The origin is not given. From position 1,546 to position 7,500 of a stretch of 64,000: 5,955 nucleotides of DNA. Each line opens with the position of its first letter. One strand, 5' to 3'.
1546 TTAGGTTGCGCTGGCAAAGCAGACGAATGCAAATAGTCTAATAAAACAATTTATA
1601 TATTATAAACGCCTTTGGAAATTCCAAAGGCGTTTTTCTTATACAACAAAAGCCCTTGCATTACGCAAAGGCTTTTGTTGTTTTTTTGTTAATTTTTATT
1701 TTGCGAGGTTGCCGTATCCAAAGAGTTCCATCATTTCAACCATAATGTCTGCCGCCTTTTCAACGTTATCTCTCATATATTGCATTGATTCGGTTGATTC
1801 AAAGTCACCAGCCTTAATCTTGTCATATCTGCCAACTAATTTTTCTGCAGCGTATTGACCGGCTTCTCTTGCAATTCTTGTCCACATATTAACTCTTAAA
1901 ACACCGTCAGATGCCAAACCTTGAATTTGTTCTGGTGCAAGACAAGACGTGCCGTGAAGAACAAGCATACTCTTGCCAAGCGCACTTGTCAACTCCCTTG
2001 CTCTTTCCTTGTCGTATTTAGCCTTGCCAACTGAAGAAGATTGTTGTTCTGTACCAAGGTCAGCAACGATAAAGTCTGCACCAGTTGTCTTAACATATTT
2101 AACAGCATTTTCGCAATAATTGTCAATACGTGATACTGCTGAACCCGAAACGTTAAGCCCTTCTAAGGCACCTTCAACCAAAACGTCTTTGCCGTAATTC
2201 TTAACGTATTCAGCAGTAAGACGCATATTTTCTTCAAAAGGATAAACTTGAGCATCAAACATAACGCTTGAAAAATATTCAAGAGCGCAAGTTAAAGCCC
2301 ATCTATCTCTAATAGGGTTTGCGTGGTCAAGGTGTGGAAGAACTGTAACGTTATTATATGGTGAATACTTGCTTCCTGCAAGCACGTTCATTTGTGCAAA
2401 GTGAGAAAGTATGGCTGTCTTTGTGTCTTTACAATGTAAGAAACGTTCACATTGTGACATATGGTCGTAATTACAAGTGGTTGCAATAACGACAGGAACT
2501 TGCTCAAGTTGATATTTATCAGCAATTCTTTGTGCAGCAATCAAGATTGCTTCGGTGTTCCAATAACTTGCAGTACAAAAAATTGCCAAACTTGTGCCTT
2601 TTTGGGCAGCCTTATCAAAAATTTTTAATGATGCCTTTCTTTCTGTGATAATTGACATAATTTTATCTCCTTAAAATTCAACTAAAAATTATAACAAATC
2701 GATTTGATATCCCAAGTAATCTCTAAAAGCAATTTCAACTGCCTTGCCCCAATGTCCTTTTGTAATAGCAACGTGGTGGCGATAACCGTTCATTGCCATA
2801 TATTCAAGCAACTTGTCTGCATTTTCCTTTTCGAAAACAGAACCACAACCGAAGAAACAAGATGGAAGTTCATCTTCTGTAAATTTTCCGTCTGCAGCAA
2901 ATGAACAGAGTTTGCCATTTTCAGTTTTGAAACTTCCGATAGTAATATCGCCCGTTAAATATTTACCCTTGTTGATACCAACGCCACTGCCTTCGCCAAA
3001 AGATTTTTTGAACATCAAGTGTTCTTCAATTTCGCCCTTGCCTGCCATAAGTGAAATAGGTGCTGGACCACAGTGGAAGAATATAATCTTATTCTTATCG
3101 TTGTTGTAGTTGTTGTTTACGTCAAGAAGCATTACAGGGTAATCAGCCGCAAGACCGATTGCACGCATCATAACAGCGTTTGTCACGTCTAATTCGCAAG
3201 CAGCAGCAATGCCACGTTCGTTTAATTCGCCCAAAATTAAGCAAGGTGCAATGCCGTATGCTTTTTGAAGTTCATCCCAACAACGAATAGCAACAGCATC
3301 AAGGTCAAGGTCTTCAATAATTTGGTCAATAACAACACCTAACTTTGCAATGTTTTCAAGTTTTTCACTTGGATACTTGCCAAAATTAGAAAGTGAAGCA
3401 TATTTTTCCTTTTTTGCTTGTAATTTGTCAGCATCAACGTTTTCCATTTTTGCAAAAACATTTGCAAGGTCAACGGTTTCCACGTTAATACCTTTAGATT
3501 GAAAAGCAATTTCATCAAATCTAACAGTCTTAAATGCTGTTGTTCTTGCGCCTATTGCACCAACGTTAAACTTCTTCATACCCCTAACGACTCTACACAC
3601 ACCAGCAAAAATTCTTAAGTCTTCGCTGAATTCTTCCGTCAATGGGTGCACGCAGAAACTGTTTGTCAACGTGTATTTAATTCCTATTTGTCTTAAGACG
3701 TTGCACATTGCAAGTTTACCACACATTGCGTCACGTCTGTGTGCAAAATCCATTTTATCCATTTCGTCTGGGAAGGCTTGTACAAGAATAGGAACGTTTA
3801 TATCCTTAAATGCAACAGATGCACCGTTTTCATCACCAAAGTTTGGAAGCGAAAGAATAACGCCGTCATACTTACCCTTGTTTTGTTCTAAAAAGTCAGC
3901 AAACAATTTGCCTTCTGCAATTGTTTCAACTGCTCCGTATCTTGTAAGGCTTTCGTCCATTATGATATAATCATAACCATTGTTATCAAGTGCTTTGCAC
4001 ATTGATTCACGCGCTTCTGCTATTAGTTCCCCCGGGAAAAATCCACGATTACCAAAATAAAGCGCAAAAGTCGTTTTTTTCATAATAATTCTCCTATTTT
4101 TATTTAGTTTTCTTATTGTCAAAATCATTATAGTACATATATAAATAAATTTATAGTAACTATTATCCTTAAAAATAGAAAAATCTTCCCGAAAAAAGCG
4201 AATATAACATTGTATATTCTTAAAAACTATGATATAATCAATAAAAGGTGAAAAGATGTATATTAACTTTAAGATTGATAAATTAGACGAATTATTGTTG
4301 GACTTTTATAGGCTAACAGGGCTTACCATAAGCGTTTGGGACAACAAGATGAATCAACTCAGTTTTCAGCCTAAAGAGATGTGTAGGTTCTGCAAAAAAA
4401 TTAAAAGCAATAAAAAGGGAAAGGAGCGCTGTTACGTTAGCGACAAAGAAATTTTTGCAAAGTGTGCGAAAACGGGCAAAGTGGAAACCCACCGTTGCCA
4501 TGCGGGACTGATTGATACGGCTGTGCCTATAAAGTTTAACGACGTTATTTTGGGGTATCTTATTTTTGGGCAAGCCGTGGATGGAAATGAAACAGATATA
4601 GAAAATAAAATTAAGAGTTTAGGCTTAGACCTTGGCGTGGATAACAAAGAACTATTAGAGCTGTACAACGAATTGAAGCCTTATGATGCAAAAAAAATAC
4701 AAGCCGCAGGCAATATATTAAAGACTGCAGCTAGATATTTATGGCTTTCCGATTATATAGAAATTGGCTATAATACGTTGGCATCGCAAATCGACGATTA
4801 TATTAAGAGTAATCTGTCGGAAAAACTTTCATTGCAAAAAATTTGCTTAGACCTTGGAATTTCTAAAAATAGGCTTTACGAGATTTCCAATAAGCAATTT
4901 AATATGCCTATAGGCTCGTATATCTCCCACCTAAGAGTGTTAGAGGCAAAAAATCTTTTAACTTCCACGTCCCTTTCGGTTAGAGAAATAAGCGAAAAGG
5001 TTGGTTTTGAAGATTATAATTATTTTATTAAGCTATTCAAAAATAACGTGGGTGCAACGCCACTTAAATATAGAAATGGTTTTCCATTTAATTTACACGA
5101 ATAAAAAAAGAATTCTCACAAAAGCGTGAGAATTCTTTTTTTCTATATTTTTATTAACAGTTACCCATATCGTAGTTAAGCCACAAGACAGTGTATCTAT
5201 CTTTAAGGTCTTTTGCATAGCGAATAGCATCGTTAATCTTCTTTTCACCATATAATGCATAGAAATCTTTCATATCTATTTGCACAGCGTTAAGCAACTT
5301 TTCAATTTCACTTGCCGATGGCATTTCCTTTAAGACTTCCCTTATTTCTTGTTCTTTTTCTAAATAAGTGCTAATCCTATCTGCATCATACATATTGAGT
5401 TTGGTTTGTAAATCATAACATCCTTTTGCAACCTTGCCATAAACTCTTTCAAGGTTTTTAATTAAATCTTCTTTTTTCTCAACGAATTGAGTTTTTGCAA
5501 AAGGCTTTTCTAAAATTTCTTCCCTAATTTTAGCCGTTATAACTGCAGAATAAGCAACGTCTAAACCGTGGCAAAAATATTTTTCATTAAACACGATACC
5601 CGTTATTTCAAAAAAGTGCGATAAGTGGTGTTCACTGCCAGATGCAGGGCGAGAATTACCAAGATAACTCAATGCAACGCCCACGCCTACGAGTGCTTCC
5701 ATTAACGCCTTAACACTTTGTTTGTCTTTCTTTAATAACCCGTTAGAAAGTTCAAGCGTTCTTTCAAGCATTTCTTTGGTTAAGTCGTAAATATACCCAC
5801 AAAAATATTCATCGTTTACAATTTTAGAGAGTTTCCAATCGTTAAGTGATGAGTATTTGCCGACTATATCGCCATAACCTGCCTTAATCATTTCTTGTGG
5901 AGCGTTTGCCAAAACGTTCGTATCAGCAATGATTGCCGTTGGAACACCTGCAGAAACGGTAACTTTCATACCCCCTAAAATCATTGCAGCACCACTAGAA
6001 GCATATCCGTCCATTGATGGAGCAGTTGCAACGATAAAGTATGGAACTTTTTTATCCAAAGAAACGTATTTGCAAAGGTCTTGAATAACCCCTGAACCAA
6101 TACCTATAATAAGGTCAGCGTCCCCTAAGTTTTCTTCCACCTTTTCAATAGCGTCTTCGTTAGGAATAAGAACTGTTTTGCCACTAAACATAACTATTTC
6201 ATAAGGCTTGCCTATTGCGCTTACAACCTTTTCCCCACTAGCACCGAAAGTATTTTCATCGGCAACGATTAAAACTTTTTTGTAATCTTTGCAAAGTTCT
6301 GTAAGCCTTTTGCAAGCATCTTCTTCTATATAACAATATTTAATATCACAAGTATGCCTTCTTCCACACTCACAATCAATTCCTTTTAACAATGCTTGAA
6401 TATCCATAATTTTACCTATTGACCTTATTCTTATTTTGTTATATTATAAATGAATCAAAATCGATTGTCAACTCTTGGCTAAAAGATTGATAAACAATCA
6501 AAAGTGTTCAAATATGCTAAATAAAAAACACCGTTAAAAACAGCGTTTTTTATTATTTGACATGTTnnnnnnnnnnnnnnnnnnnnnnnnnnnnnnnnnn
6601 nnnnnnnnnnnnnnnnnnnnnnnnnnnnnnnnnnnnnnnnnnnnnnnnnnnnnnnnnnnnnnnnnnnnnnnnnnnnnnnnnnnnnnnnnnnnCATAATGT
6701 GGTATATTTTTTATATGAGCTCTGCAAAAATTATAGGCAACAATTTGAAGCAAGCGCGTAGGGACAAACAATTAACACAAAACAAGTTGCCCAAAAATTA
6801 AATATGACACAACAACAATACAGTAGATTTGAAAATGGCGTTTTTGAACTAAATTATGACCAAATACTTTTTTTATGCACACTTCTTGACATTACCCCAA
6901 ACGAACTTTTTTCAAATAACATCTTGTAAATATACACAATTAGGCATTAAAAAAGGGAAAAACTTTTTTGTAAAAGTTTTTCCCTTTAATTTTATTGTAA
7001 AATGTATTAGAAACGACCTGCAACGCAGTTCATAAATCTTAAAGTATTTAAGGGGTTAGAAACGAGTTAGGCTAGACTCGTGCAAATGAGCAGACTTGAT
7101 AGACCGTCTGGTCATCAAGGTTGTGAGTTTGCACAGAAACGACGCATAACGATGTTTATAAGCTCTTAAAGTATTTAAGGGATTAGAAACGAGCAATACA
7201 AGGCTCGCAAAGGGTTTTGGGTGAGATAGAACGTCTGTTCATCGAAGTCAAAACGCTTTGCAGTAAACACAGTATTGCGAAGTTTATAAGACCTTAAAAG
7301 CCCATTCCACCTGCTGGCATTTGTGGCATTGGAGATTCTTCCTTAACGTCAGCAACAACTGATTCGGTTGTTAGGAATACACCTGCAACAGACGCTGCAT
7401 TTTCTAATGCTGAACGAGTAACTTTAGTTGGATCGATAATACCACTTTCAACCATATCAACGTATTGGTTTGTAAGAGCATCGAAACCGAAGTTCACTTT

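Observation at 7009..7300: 127-nt tandem repeat downstream of groEL: conserved linkers alternate with divergent but structure-preserving long hairpins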

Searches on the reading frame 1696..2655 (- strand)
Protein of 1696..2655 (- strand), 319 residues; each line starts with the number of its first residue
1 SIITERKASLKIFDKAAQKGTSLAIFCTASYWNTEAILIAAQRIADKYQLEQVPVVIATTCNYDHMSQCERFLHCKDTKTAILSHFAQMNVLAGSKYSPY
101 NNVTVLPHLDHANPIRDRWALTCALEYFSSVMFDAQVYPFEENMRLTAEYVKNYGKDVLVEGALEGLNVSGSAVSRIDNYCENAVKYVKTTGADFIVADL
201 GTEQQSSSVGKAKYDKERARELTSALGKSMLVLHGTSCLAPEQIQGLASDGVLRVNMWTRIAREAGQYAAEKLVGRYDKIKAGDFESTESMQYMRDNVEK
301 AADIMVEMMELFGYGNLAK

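Call 78: search_protein_families(library=pfam, proteins=[window:1696-2655:-], max_evalue=0.001)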
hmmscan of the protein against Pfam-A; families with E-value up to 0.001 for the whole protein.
window:1696-2655:- (319 aa): 1 family
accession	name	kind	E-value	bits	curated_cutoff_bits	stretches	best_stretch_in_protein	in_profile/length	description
PF01116.26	F_bP_aldolase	-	1.6e-34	120.1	25.5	1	10-314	4-274/277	Fructose-bisphosphate aldolase class-II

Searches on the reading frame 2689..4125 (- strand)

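Call 78: search_protein_families(library=pfam, proteins=[window:2689-4125:-], max_evalue=0.001)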
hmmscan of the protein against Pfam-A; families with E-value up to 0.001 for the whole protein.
window:2689-4125:- (478 aa): 1 family
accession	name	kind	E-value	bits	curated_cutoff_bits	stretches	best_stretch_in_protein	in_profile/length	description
PF02952.23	Fucose_iso_C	-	4e-10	39.9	29.3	1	349-475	1-139/143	L-fucose isomerase, C-terminal domain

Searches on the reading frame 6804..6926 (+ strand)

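Call 78: search_protein_families(library=pfam, proteins=[window:6804-6926:+], max_evalue=0.001)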
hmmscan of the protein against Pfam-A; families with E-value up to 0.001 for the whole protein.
window:6804-6926:+ (41 aa): 1 family
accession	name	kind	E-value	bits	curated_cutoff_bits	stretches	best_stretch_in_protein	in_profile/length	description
PF12844.13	HTH_19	-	6.1e-05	23.3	30.2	1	3-38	26-61/64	Helix-turn-helix domain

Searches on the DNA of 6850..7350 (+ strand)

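Call 8: search_rna_families(source=window, start=6850, end=7350, threshold=evalue, max_evalue=10, show_alignments=3)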
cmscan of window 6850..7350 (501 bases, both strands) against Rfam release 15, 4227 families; matches with E-value up to 10: 21.
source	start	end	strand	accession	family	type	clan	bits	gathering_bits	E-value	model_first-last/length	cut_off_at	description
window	6954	7024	-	RF02495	ohsC_RNA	Gene; antitoxin;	-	25.1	50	0.14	1-77/77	no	Oppression of Hydrophobic ORF by sRNA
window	6941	7002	+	RF00238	ctRNA_pND324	Gene; antisense;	-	21.7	45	1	1-86/86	no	ctRNA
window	6957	7045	-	RF02693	psm_mec_RNA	Gene; sRNA;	-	20.3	85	2.5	1-143/143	no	psm_mec locus RNA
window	6951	6986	-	RF03697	mir-722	Gene; miRNA;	-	20.2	81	0.31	1-67/67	no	mir-722 microRNA precursor family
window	6954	6985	+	RF03996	mir-3012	Gene; miRNA;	-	19.8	90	0.53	1-68/68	no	mir-3012 microRNA precursor family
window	6902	6984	-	RF03119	dCoV-5UTR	Cis-reg;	CL00116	19.1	102.9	0.09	7-240/294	no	Deltacoronavirus 5'UTR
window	6947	6994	-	RF03485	mir-4000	Gene; miRNA;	-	18.7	58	0.47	1-54/54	no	mir-4000 microRNA precursor family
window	6936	6998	+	RF03616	MIR1888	Gene; miRNA;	-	18.3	72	0.98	1-101/101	no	MIR1888 microRNA precursor family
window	6951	6988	-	RF03940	MIR9563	Gene; miRNA;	-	17.7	90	1.3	1-127/127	no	MIR9563 microRNA precursor family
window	6942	7039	+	RF01653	ceN80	Gene; snRNA; snoRNA; HACA-box;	-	17.6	80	0.55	1-131/131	no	Caenorhabditis snoRNA ceN80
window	6942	7032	-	RF02077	STnc220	Gene; sRNA;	-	16.3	60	6.4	1-79/79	no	Salmonella enterica sRNA STnc220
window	6950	7001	-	RF02618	SSRC34_2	Gene; sRNA;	-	16.1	48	5.9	1-125/125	no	Streptococcus sRNA 34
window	6944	6980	-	RF00384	Pox_AX_element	Cis-reg;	-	15.9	60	7.5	1-62/62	no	Poxvirus AX element late mRNA cis-regulatory element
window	6922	7020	-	RF01669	P14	Gene; sRNA;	-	15.8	45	1.3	1-146/146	no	Pseudomonas sRNA P14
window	6880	6956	-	RF03501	mir-3140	Gene; miRNA;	-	15.8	93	4.3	1-90/90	no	mir-3140 microRNA precursor family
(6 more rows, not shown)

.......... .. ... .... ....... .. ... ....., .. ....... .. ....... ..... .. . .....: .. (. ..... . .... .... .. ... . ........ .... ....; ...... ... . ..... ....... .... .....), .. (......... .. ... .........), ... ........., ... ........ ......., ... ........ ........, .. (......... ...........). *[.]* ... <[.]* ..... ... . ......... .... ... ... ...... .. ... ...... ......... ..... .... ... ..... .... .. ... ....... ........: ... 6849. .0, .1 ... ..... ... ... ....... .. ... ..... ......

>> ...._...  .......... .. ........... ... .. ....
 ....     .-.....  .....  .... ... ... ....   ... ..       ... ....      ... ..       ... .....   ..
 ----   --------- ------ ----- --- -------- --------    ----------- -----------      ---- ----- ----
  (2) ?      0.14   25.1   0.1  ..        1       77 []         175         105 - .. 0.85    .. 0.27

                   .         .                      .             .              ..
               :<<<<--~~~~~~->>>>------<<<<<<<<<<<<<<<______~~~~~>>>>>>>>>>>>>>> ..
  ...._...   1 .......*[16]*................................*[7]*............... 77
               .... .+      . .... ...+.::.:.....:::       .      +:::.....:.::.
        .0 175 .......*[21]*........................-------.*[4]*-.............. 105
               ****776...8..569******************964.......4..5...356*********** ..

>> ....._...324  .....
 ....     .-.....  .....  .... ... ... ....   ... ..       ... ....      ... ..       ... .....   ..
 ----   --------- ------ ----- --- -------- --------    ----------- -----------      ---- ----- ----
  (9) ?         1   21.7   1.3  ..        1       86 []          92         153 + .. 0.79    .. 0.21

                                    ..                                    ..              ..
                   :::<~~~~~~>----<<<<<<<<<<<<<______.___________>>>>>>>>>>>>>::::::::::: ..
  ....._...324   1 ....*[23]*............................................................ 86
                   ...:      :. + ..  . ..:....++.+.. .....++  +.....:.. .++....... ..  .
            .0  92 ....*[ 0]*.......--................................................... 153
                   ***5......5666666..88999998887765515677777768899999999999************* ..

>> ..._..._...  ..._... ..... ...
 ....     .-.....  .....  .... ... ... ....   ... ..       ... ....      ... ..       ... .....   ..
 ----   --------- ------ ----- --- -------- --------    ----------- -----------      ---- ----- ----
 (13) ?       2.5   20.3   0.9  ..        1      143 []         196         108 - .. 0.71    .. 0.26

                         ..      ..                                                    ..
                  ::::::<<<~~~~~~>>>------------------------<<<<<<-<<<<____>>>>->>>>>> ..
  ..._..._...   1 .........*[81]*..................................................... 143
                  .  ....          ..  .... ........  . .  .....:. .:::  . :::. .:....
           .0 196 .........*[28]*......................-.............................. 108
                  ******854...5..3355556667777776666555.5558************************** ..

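Call 54: search_dna_similar(query=window:7000-7300:+, collection=plasmids, mode=distant, max_evalue=0.001)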
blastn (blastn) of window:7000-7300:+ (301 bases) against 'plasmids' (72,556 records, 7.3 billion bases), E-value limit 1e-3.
No match.

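Call 55: search_dna_similar(query=window:7000-7300:+, collection=phages, mode=distant, max_evalue=0.001)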
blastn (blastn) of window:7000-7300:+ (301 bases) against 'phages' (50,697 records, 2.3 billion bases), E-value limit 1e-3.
No match.

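Call 83: search_dna_similar(query=window:7047-7298:+, collection=ecoli_genomes, mode=distant, max_evalue=0.001, max_rows=5)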
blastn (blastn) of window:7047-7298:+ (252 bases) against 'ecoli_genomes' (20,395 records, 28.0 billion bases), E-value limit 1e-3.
No match.
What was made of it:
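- On ERIC proper: blastn with 11-nt words against all complete E. coli genomes finds no match (call 83).
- Closest known: ERIC / IRU / RU-1. Different: No sequence similarity. blastn against 5,426 E. coli genomes finds nothing (call 83).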
